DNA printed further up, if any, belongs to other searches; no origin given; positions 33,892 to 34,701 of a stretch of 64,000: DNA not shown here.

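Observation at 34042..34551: Phage-encoded SpoT/Mesh1-like HD hydrolase (small alarmone hydrolase candidate)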

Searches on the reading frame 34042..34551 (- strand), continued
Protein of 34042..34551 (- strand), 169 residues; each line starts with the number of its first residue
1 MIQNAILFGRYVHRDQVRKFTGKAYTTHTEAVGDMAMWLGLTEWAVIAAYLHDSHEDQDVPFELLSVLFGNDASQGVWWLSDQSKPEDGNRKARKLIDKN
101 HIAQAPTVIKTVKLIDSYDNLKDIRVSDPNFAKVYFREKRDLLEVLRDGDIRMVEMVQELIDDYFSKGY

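Call 22: search_solved_structures(query=A1, max_evalue=0.001, show_alignments=5)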
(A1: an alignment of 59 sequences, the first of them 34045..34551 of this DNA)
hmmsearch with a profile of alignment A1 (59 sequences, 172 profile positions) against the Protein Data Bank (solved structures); distinct sequences matched with E-value up to 0.001: 23.
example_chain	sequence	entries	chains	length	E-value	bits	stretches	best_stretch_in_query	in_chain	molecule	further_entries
3nqw_A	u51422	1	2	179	6.7e-26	94.4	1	6-132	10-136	CG11900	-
4yf1_A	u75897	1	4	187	2.2e-25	92.8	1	3-128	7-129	Lmo0812 protein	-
3nr1_A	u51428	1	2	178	1.2e-24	90.4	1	6-163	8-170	HD domain-containing protein 3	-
5xnx_A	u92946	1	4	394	7.8e-24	87.7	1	4-127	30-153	Bifunctional (p)ppGpp synthase/hydrolase RelA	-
8fr8_I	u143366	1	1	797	1.3e-23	87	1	3-127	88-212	GTP pyrophosphokinase RelA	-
7qps_A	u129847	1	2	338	1.7e-23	86.6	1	5-127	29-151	ACT domain protein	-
5vxa_A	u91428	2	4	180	3.3e-23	85.7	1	6-163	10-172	Guanosine-3',5'-bis(diphosphate) 3'-pyrophosphohydrolase MESH1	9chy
8acu_A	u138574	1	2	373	5.1e-23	85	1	4-128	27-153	GTP pyrophosphokinase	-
7qpr_A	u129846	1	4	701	5.4e-23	85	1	5-127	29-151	ACT domain protein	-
7ohg_A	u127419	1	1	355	5.7e-23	84.9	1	4-132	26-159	Guanosine-3',5'-bis(Diphosphate) 3'-pyrophosphohydrolase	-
6s2t_A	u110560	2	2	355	5.7e-23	84.9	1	4-132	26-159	(P)ppGpp synthetase I, SpoT/RelA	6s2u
6s2v_A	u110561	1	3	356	5.7e-23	84.9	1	4-132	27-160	(P)ppGpp synthetase I, SpoT/RelA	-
6yxa_A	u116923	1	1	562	1e-22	84.1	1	4-128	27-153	GTP pyrophosphokinase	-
7qoe_A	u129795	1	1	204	3.2e-22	82.5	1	5-129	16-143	HDc domain-containing protein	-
1vj7_A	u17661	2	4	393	1.1e-21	80.7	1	4-128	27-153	Bifunctional RELA/SPOT | Bifunctional (p)ppGpp synthase/hydrolase RelA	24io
7smg_A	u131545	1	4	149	2.4e-10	43.8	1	3-84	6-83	(p)ppApp hydrolase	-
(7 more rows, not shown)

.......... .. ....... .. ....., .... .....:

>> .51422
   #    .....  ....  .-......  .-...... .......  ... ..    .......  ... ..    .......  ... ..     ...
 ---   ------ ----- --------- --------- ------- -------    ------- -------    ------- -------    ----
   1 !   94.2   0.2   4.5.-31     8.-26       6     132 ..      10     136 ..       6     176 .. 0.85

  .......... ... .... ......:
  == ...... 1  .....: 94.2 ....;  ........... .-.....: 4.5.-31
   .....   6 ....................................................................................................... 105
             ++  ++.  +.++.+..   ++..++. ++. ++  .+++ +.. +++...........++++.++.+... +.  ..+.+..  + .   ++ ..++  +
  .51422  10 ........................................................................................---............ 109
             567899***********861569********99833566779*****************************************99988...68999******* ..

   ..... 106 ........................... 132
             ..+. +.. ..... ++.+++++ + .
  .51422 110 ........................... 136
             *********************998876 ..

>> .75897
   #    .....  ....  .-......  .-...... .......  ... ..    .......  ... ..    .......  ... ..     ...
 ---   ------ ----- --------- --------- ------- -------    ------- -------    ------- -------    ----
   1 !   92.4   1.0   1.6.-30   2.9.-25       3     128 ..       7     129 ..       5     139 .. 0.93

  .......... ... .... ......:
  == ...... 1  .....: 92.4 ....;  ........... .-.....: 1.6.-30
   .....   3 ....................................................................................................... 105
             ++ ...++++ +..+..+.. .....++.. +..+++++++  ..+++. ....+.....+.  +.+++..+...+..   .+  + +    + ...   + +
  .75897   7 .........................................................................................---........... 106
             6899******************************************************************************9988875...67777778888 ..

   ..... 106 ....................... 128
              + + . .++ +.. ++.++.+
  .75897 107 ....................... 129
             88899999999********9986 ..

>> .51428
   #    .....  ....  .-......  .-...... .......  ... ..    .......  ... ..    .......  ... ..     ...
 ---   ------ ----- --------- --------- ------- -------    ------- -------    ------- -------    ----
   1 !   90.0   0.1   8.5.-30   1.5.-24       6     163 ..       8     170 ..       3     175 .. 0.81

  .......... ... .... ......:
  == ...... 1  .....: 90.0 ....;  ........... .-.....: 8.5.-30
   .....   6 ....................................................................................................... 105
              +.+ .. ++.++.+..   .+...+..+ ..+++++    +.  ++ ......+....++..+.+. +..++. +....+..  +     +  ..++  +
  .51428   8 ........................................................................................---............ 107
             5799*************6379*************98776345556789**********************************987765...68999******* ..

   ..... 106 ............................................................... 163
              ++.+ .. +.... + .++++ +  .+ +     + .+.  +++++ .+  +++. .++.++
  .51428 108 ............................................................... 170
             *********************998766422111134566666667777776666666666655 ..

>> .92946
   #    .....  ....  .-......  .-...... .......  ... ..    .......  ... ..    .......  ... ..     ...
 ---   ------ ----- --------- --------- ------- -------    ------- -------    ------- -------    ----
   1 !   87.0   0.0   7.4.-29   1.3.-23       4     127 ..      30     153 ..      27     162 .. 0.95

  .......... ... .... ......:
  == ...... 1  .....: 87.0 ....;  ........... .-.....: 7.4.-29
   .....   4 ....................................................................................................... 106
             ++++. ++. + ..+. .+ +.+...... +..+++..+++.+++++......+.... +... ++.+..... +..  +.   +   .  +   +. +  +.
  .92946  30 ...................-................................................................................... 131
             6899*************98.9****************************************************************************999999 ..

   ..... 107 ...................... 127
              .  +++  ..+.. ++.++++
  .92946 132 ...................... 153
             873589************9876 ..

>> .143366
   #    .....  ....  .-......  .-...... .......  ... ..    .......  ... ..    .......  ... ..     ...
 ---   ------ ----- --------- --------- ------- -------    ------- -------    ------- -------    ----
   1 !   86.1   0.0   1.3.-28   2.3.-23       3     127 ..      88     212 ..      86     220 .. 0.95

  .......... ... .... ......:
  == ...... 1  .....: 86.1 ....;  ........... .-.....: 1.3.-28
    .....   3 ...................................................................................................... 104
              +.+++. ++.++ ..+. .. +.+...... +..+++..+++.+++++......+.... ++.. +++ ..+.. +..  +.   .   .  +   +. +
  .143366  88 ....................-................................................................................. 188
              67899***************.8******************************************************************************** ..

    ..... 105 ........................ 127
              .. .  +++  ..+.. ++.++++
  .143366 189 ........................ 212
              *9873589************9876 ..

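Call 27: predict_structure(alignment_id=A1)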
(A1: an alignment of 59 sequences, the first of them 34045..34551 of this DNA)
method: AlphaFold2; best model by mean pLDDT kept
length: 169 residues; sequences in the alignment: 59
mean_pLDDT: 97.0   pTM: 0.92
mean pLDDT of the five models: 97.0, 97.0, 96.8, 96.5, 96.3
residues with pLDDT >= 90: 163; 70-90: 5; 50-70: 1; < 50: 0
segments of 3 or more residues with pLDDT < 50: none
pLDDT, mean of each block of 10 residues (from residue 1): 98 95 95 99 99 98 99 99 96 98 99 98 93 97 98 98 89
secondary structure, 60 per line:
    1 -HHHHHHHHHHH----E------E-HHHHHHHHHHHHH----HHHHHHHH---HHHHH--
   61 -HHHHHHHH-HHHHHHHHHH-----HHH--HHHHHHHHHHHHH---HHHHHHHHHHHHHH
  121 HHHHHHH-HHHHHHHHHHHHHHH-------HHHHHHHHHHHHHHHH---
elements in order: H2-12 H26-38 H43-50 H54-58 H62-69 H71-80 H91-103 H107-127 H129-143 H151-166

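Call 30: find_encoding_contigs(protein=P0018, flank=8000, max_places=3)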
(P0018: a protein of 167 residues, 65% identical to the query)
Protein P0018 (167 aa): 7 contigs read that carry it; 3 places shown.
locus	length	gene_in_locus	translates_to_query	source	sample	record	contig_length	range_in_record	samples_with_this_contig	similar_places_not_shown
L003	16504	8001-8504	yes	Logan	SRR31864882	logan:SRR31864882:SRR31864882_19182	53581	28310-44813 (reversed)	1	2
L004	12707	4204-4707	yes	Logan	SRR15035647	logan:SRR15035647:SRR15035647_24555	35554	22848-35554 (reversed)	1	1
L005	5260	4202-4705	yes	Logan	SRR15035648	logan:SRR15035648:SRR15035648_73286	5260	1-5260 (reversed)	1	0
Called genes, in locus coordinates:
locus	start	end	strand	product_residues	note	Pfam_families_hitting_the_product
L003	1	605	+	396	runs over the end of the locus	PF21189:PHA02142, PF09414:RNA_ligase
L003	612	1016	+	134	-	PF00383:dCMP_cyt_deam_1, PF14437:MafB19-deam (weak)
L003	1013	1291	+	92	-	-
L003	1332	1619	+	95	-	-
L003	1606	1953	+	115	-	-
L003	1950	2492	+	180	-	PF01928:CYTH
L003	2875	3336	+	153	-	PF07486:Hydrolase_2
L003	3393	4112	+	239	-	-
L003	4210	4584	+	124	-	-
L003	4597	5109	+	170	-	-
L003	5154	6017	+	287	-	PF13475:DUF4116 (faint)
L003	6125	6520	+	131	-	PF00583:Acetyltransf_1 (faint)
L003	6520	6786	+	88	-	-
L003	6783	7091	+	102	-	-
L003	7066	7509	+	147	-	-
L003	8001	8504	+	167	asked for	PF13328:HD_4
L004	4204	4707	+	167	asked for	PF13328:HD_4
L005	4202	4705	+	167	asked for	PF13328:HD_4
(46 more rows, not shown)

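Call 31: find_encoding_contigs(protein=P0003, flank=8000, max_places=3)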
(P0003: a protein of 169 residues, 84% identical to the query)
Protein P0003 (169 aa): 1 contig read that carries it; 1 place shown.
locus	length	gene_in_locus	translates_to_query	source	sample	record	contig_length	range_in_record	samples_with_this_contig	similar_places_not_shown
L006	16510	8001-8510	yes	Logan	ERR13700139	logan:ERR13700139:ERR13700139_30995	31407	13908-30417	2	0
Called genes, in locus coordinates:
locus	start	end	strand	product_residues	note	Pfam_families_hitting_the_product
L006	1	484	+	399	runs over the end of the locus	PF21189:PHA02142, PF09414:RNA_ligase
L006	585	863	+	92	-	-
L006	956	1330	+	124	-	PF00383:dCMP_cyt_deam_1, PF14437:MafB19-deam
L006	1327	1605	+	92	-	-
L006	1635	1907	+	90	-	-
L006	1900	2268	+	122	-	-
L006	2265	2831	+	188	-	PF01928:CYTH (weak)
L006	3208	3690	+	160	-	PF07486:Hydrolase_2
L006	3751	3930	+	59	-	PF13773:DUF4170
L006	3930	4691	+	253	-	-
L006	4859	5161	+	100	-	-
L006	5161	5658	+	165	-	-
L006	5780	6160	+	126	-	-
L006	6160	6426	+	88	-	-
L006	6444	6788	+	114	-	-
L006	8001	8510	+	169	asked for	-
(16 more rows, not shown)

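Call 32: fold_search(model_id=the predicted structure, library=pdb)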
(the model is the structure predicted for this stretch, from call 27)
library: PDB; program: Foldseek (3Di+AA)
matches with E <= 10: 216; with E <= 0.001: 30
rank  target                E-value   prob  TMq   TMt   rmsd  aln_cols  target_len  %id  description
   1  7qoe                  7.3e-07  1.00  0.80  0.72   3.0       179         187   27  Structure of a small alarmone hydrolase from Leptospira levettii (released 2022-07-13)
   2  3nqw_A                1.2e-06  1.00  0.86  0.82   2.4       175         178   25  A metazoan ortholog of SpoT hydrolyzes ppGpp and plays a role in starvation responses (released 2010-09-08)
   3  5vxa_A                1.4e-06  1.00  0.85  0.81   2.2       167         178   24  Structure of the human Mesh1-NADPH complex (released 2018-05-23)
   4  3nr1_A                3.5e-06  1.00  0.86  0.82   2.1       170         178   24  A metazoan ortholog of SpoT hydrolyzes ppGpp and plays a role in starvation responses (released 2010-09-08)
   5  9chy_B                4.1e-06  1.00  0.85  0.80   2.1       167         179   24  Crystal structure of the human MESH1 (D66K)-PAPS complex (released 2025-12-10)
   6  6z3o_AAA              5.4e-06  1.00  0.82  0.79   3.2       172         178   23  The E74Q mutant of Small Alarmone Hydrolase SAH from Pseudomonas aeruginosa PAO1 (released 2021-01-27)
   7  7qod_A                6.0e-06  1.00  0.84  0.74   2.5       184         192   20  Native structure of a small alarmone hydrolase (RelH) from Corynebacterium glutamicum (released 2022-07-13)
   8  6yvc_A                8.0e-06  1.00  0.82  0.80   3.0       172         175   24  Crystal structure of the small alarmone hydrolase (SAH) of Pseudomonas aeruginosa (released 2021-05-12)
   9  9chy_A                8.3e-06  1.00  0.87  0.82   2.2       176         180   23  Crystal structure of the human MESH1 (D66K)-PAPS complex (released 2025-12-10)
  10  6yvc_B                1.0e-05  1.00  0.83  0.81   2.7       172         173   24  Crystal structure of the small alarmone hydrolase (SAH) of Pseudomonas aeruginosa (released 2021-05-12)
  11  6z3n_AAA              1.1e-05  1.00  0.80  0.76   3.4       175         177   24  Apo Structure of a Hydrolase from Pseudomonas aeruginosa PAO1 (released 2021-06-09)
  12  7qoc_A                1.3e-05  1.00  0.83  0.73   2.5       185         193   19  Se-Met derivative structure of a small alarmone hydrolase (RelH) from Corynebacterium glutamicum (released 2022-07-13)
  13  6yvc_D                1.3e-05  1.00  0.82  0.80   2.6       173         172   24  Crystal structure of the small alarmone hydrolase (SAH) of Pseudomonas aeruginosa (released 2021-05-12)
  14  7qod_B                1.3e-05  1.00  0.80  0.75   2.7       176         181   20  Native structure of a small alarmone hydrolase (RelH) from Corynebacterium glutamicum (released 2022-07-13)
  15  6z3o_BBB              1.4e-05  1.00  0.81  0.78   3.2       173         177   24  The E74Q mutant of Small Alarmone Hydrolase SAH from Pseudomonas aeruginosa PAO1 (released 2021-01-27)
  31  7smg_A                1.1e-03  1.00  0.60  0.71   3.5       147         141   23  Crystal structure of a (p)ppApp hydrolase from Bacteroides caccae (released 2022-11-09)
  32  7smg_B                1.1e-03  1.00  0.61  0.71   3.5       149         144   23  Crystal structure of a (p)ppApp hydrolase from Bacteroides caccae (released 2022-11-09)
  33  7smg_C                1.1e-03  1.00  0.61  0.70   3.3       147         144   22  Crystal structure of a (p)ppApp hydrolase from Bacteroides caccae (released 2022-11-09)
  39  7smg_D                2.1e-03  1.00  0.61  0.71   3.4       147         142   23  Crystal structure of a (p)ppApp hydrolase from Bacteroides caccae (released 2022-11-09)
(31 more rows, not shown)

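Call 33: fold_search(model_id=the predicted structure, library=viral)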
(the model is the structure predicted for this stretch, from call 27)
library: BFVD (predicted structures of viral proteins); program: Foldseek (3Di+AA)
matches with E <= 10: 165; with E <= 0.001: 21
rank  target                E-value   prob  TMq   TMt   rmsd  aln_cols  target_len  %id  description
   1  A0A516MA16            3.1e-12  1.00  0.95  0.73   1.1       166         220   36  (no name in the UniProt tables at hand)
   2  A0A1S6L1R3            1.2e-09  1.00  0.93  0.59   1.5       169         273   28  (no name in the UniProt tables at hand)
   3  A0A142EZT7            1.5e-09  1.00  0.86  0.73   2.2       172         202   30  (no name in the UniProt tables at hand)
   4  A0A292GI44            1.6e-09  1.00  0.87  0.70   2.8       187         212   24  (no name in the UniProt tables at hand)
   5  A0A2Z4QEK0            3.2e-09  1.00  0.91  0.69   1.7       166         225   28  HD/PDEase domain-containing protein [Erwinia phage vB_EamM_Alexandra]
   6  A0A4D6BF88            7.2e-08  1.00  0.92  0.78   1.4       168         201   24  (no name in the UniProt tables at hand)
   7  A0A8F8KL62            1.1e-06  1.00  0.85  0.73   2.2       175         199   22  (P)ppGpp synthetase/hydrolase [Clandestinovirus]
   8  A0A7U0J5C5            3.1e-05  1.00  0.89  0.66   2.1       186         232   20  Guanosine-3',5'-bis(Diphosphate) 3'-pyrophosphohydrolase / GTP pyrophosphokinase, (P)ppGpp synthetase II [Klebsiella phage vB_KpM_FBKp24]
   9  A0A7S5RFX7            9.2e-05  1.00  0.68  0.37   3.5       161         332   22  (no name in the UniProt tables at hand)
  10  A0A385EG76            1.3e-04  1.00  0.83  0.54   2.6       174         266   20  HD/PDEase domain protein [Caulobacter phage CcrSC]
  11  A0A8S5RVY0            1.5e-04  1.00  0.68  0.70   3.9       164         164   20  (P)ppGpp synthetase, RelA/SpoT family [Siphoviridae sp. ctHip2]
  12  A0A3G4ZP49            1.9e-04  1.00  0.85  0.46   2.4       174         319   22  HD domain-containing protein [Terrestrivirus sp.]
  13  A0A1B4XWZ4            2.7e-04  1.00  0.78  0.72   2.9       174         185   19  Phosphohydrolase [Tenacibaculum phage pT24]
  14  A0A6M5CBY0            2.7e-04  1.00  0.64  0.69   3.9       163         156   16  (no name in the UniProt tables at hand)
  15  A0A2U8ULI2            3.5e-04  1.00  0.67  0.38   3.1       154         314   23  (no name in the UniProt tables at hand)
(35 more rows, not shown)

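Call 37: find_encoding_contigs(protein=window:34042-34551:-, flank=10000, max_places=3)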
Protein window:34042-34551:- (169 aa): 4 contigs read that carry it; 3 places shown.
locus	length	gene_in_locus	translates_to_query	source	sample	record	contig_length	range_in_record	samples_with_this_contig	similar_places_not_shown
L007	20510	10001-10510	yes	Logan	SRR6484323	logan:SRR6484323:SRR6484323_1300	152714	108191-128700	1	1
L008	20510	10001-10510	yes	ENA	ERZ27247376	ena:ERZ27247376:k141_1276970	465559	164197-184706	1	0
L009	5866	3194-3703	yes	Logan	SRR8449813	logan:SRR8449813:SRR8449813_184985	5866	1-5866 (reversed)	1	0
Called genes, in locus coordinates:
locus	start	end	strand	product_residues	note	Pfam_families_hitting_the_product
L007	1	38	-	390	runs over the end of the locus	PF09511:RNA_lig_T4_1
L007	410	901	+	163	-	-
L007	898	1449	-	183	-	-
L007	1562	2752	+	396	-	PF21189:PHA02142, PF09414:RNA_ligase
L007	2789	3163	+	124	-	PF00383:dCMP_cyt_deam_1, PF14437:MafB19-deam (weak)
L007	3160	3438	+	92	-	-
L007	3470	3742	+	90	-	-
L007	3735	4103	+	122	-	-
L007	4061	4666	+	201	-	PF01928:CYTH (weak)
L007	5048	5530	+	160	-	PF07486:Hydrolase_2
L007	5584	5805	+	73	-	-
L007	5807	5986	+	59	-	PF13773:DUF4170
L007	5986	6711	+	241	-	-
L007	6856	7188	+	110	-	-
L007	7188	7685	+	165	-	-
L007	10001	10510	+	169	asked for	-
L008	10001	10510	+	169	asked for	-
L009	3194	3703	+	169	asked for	-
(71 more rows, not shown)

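Call 52: search_protein_families(library=padloc, proteins=[window:34045-34551:-], max_evalue=0.01)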
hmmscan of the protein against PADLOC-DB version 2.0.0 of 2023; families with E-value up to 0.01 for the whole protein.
window:34045-34551:- (169 aa): 0 families

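Call 53: search_protein_families(library=phrogs, proteins=[L001:3992-4630:+, L002:3941-4477:+], max_evalue=0.001)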
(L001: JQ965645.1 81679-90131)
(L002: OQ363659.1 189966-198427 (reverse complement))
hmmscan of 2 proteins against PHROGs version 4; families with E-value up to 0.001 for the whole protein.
L001:3992-4630:+ (213 aa): 2 families
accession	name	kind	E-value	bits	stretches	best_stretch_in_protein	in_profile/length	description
phrog_990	-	other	2.9e-53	182.4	1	3-209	154-374/374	metal-dependent phosphohydrolase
phrog_32047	-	other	7.9e-21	75.6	1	3-150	23-194/301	phosphohydrolase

L002:3941-4477:+ (179 aa): 3 families
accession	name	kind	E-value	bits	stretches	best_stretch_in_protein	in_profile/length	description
phrog_990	-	other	1.8e-33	117.3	1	4-164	152-307/374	metal-dependent phosphohydrolase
phrog_32047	-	other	8.8e-30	105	1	3-173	22-219/301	phosphohydrolase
phrog_15275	-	unknown function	2.8e-05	24.9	1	47-132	71-153/223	-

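Call 54: search_protein_representatives(protein=window:34045-34551:-)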
Query: 169 residues. Proteins with E-value up to 0.001 (for the whole library): 5465; up to 1e-10: 2363; up to 1e-30: 10. The best 150 are listed.
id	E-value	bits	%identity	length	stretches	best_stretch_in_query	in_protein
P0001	2.4e-98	342.8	91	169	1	1-168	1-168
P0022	2.5e-41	157.4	64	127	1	46-166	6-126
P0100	4.1e-35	137.1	50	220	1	3-149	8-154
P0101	4.7e-33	130.4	47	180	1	2-149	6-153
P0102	5.0e-32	127.1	45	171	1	3-151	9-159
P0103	3.7e-31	124.3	45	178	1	2-161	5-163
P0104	4.7e-31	123.9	43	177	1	4-162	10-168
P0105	6.9e-31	123.4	45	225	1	5-161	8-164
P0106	7.5e-31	123.3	46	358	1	1-152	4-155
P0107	9.2e-31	123.0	42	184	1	2-166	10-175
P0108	2.1e-30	121.8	42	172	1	4-167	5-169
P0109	7.1e-30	120.1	42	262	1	4-161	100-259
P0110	1.0e-29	119.6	40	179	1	1-165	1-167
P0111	1.2e-29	119.4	41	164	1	2-158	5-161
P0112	1.4e-29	119.1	45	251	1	5-160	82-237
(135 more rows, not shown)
